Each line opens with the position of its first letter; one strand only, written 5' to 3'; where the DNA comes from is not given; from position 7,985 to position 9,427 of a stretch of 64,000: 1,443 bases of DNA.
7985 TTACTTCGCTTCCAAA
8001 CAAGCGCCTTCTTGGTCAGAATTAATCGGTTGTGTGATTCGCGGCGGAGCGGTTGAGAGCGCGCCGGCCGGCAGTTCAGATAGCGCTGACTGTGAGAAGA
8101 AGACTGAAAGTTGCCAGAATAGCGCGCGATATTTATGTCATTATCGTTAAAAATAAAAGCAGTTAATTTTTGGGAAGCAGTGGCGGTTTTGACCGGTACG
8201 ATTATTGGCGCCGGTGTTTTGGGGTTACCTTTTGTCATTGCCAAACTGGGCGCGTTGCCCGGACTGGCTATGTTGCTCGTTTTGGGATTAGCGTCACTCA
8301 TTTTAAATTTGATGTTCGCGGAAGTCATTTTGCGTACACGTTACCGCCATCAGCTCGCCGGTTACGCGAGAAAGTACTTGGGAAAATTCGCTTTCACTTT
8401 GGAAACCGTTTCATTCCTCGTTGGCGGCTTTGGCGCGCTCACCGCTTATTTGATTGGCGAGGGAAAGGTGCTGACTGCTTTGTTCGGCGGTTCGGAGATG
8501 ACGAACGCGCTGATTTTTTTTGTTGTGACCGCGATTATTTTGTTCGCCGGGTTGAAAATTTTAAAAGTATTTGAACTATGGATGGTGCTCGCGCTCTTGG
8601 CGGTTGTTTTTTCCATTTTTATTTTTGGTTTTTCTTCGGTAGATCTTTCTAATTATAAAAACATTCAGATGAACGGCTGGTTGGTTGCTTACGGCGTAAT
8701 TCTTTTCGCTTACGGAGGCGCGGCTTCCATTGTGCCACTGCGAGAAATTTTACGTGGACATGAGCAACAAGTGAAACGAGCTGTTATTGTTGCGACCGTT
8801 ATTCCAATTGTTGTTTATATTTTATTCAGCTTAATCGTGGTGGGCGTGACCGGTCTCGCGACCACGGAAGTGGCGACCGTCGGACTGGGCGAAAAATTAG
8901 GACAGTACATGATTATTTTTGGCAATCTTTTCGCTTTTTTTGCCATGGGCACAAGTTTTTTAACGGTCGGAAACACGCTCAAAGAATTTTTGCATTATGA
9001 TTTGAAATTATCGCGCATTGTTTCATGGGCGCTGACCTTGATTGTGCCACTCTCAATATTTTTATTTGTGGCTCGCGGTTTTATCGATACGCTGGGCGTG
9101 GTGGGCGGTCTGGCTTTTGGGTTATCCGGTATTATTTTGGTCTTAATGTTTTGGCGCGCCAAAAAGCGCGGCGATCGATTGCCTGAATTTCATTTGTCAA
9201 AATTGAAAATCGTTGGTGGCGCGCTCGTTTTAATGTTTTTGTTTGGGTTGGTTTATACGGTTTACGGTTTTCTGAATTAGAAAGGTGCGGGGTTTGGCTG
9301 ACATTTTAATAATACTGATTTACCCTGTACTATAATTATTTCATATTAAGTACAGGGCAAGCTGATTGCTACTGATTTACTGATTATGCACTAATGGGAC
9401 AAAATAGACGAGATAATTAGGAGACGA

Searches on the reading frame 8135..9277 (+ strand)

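Call 13: search_protein_families(library=pfam, proteins=[window:8135-9277:+], max_evalue=0.001)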
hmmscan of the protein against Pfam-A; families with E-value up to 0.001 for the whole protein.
window:8135-9277:+ (381 aa): 3 families
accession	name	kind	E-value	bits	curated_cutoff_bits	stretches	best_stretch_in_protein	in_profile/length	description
PF03222.19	Trp_Tyr_perm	-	1.1e-33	117.4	22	1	11-373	4-386/393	Tryptophan/tyrosine permease family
PF01490.24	Aa_trans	-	1.3e-18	67.3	25.6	1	11-275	4-288/410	Transmembrane amino acid transporter protein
PF03845.19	Spore_permease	-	3.7e-05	23.2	23.4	1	13-248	5-243/321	Spore germination protein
